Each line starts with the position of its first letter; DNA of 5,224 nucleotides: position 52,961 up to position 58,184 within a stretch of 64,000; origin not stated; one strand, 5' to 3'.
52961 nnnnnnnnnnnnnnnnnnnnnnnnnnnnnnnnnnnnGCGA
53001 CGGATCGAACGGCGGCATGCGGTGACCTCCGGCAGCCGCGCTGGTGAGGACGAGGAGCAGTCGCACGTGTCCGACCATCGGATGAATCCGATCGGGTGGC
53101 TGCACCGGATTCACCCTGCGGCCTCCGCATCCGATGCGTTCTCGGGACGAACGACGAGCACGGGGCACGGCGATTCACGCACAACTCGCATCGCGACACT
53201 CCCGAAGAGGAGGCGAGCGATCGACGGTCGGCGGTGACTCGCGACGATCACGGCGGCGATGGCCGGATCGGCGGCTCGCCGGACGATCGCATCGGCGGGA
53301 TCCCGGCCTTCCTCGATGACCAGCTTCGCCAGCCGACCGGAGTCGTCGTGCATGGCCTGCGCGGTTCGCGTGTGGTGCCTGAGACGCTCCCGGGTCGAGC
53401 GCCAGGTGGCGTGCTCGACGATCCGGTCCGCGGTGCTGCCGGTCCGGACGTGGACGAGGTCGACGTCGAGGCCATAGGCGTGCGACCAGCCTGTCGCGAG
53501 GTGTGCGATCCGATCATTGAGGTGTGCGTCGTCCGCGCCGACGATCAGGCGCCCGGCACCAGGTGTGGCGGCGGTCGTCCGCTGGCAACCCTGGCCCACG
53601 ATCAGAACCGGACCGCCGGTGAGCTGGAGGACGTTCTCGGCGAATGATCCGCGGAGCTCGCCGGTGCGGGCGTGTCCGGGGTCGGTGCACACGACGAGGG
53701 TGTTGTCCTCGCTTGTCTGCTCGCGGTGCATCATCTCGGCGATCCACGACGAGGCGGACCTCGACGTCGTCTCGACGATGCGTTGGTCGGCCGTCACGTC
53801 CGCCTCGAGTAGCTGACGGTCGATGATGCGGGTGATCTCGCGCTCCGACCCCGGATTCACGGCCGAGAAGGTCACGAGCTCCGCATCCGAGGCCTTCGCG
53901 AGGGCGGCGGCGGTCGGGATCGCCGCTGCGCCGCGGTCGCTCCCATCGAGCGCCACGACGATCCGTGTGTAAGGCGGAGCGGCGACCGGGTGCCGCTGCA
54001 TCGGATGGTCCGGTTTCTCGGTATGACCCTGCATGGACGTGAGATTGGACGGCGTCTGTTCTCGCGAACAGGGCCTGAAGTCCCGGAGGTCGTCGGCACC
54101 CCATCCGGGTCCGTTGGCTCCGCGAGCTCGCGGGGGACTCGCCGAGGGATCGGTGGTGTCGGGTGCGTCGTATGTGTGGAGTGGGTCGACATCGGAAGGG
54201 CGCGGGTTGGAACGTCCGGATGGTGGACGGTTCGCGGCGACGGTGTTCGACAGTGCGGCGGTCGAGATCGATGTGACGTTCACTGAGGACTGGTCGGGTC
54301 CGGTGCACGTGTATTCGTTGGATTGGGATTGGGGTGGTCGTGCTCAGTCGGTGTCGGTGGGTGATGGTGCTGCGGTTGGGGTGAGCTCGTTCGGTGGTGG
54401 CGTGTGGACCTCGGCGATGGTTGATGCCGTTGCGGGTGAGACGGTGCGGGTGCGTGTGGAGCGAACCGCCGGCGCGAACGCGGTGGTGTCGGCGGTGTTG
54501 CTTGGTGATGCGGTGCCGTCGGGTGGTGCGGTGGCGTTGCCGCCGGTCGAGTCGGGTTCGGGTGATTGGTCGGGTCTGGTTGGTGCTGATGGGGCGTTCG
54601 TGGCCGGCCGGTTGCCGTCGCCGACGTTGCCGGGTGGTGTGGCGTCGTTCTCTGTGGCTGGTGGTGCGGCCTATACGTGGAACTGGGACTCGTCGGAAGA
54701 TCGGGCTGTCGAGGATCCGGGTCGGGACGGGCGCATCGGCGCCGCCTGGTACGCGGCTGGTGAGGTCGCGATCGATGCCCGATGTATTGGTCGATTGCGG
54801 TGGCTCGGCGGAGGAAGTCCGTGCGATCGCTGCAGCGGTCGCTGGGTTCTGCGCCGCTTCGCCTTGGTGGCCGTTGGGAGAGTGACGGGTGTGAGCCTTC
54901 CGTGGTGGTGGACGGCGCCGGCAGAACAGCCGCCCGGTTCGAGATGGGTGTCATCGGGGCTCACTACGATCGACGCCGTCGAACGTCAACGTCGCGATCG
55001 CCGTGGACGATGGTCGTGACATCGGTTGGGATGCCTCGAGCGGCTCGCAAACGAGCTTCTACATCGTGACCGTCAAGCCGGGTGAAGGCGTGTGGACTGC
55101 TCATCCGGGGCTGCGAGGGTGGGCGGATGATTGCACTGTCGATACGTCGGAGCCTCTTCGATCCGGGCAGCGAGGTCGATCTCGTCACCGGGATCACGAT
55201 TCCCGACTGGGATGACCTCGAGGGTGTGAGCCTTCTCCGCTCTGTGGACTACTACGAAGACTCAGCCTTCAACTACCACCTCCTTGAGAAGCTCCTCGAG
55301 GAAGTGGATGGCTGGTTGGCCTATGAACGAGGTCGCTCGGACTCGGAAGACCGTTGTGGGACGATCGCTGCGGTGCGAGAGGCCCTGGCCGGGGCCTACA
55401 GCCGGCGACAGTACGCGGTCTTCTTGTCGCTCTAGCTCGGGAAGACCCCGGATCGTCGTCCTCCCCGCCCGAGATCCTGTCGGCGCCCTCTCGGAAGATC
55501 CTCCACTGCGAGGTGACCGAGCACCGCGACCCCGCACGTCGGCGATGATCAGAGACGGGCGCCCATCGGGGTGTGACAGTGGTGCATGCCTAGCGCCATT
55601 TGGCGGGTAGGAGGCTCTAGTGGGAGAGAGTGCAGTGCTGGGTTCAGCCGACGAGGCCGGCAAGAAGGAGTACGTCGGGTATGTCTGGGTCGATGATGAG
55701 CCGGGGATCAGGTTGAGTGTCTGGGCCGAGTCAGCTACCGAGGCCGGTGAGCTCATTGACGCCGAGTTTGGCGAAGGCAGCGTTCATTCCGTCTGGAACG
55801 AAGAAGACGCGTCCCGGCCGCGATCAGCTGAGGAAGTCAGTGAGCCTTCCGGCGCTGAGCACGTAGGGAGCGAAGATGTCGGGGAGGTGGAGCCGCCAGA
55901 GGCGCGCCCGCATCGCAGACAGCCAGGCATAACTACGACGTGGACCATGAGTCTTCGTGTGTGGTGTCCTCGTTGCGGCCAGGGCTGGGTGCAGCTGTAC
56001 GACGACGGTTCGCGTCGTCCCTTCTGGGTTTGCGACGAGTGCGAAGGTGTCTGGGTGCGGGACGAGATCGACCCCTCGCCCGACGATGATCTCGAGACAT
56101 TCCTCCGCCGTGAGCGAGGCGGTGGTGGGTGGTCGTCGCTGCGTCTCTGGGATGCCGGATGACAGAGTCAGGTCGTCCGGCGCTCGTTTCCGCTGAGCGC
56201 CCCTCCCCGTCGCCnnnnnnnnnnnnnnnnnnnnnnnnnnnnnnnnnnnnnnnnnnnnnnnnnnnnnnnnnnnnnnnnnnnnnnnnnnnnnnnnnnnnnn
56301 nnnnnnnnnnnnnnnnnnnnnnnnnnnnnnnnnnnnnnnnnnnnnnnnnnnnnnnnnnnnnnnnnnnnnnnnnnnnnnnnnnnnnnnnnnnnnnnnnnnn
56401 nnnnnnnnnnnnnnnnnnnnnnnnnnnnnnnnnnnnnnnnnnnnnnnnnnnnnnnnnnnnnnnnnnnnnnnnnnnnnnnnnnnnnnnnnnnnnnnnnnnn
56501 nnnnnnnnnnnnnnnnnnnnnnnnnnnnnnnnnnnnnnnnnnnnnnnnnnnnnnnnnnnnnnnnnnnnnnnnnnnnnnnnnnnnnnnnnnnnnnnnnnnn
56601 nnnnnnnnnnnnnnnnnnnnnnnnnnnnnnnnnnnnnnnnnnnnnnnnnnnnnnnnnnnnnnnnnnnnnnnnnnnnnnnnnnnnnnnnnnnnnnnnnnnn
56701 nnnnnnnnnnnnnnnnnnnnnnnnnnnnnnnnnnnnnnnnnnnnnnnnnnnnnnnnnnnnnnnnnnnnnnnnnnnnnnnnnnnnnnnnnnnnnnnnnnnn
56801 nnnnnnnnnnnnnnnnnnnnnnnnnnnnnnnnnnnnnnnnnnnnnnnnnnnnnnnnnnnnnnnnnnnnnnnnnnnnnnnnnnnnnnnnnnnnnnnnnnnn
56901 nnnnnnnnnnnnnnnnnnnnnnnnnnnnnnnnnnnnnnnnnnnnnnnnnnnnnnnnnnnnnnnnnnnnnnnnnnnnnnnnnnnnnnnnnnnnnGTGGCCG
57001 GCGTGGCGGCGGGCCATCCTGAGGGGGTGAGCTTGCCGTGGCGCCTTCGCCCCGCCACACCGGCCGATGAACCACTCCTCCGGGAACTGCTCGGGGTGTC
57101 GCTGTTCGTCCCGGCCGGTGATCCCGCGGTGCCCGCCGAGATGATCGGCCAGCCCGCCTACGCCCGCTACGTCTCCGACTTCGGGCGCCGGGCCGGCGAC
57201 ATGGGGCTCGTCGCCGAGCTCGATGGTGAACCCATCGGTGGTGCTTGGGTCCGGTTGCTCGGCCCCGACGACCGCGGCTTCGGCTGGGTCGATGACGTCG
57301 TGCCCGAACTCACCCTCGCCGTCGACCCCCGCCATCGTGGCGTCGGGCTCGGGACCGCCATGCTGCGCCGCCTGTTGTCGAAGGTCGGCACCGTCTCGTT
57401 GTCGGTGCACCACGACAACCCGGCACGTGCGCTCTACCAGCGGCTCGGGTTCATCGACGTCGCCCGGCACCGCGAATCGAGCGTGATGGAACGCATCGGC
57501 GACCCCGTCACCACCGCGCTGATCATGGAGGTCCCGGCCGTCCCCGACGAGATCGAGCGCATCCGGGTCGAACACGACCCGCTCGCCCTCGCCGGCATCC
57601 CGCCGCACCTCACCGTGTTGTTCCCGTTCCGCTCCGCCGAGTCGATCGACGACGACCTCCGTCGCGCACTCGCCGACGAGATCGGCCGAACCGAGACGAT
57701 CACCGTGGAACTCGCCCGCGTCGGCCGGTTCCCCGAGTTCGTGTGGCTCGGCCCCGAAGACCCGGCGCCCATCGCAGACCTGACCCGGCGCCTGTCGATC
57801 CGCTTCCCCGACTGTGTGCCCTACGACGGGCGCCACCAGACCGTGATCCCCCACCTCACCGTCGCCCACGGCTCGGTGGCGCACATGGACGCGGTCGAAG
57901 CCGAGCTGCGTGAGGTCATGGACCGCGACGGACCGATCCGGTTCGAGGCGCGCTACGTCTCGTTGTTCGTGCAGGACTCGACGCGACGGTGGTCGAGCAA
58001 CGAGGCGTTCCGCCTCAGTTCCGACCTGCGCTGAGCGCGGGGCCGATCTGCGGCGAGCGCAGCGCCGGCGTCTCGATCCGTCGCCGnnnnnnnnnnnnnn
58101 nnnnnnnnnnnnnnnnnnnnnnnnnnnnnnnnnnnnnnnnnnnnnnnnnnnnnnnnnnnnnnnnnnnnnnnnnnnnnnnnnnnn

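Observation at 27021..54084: Chromosomally clustered hypoxia/dormancy-type gene set organised around a DosR/DevR orthologue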

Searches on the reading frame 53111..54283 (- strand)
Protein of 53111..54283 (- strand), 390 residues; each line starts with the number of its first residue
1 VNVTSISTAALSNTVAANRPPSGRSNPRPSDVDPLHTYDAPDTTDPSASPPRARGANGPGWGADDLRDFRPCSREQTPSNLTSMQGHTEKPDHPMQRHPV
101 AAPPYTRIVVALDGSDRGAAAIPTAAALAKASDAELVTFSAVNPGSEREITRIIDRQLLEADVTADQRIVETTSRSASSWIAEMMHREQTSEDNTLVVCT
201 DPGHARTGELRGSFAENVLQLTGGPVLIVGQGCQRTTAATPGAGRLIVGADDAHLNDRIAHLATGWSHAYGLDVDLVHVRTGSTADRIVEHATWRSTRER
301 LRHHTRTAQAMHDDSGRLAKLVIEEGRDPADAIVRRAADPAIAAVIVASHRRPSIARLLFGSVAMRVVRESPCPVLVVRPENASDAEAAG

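Call 8: search_protein_families(library=pfam, proteins=[window:53111-54283:-], max_evalue=0.01)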
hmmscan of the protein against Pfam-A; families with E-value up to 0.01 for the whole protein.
window:53111-54283:- (390 aa): 1 family
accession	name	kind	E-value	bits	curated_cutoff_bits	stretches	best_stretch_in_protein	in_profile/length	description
PF00582.32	Usp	-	1e-27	97.9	24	2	245-379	4-141/141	Universal stress protein family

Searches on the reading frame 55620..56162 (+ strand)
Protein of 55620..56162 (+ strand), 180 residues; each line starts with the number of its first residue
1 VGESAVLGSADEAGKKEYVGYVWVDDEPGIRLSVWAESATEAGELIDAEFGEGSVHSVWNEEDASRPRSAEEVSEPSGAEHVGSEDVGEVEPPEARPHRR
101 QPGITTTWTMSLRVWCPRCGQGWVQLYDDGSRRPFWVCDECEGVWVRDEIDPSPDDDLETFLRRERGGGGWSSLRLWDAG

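Call 34: search_protein_families(library=pfam, proteins=[window:55620-56162:+], max_evalue=0.01)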
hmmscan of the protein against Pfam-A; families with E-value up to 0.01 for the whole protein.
window:55620-56162:+ (180 aa): 1 family
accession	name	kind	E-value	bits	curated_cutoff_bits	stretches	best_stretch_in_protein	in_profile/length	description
PF13453.11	Zn_ribbon_TFIIB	-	0.0016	18.2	22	1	116-146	2-30/41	Transcription factor zinc-finger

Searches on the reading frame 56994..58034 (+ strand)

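Call 34: search_protein_families(library=pfam, proteins=[window:56994-58034:+], max_evalue=0.01)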
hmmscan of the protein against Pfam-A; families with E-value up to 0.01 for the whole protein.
window:56994-58034:+ (346 aa): 7 families
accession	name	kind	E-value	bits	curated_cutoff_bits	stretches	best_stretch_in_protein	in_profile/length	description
PF13563.12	2_5_RNA_ligase2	-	2.4e-23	83.3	27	1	182-329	4-150/152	2'-5' RNA ligase superfamily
PF00583.31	Acetyltransf_1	-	8e-12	45.9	20.7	1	60-153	24-116/116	Acetyltransferase (GNAT) family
PF13508.13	Acetyltransf_7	-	4.1e-11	43.5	27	1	72-154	6-83/84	Acetyltransferase (GNAT) domain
PF13673.13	Acetyltransf_10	-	3.7e-06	27.4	23.6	1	108-162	57-116/128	Acetyltransferase (GNAT) domain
PF02834.22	LigT_PEase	-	1.8e-05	25.3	23.3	1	182-247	6-78/87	LigT like Phosphoesterase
PF08445.16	FR47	-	0.00033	21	22.1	1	108-156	27-80/86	FR47-like protein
PF13302.13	Acetyltransf_3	-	0.005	18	25.4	1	17-153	3-137/138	Acetyltransferase (GNAT) domain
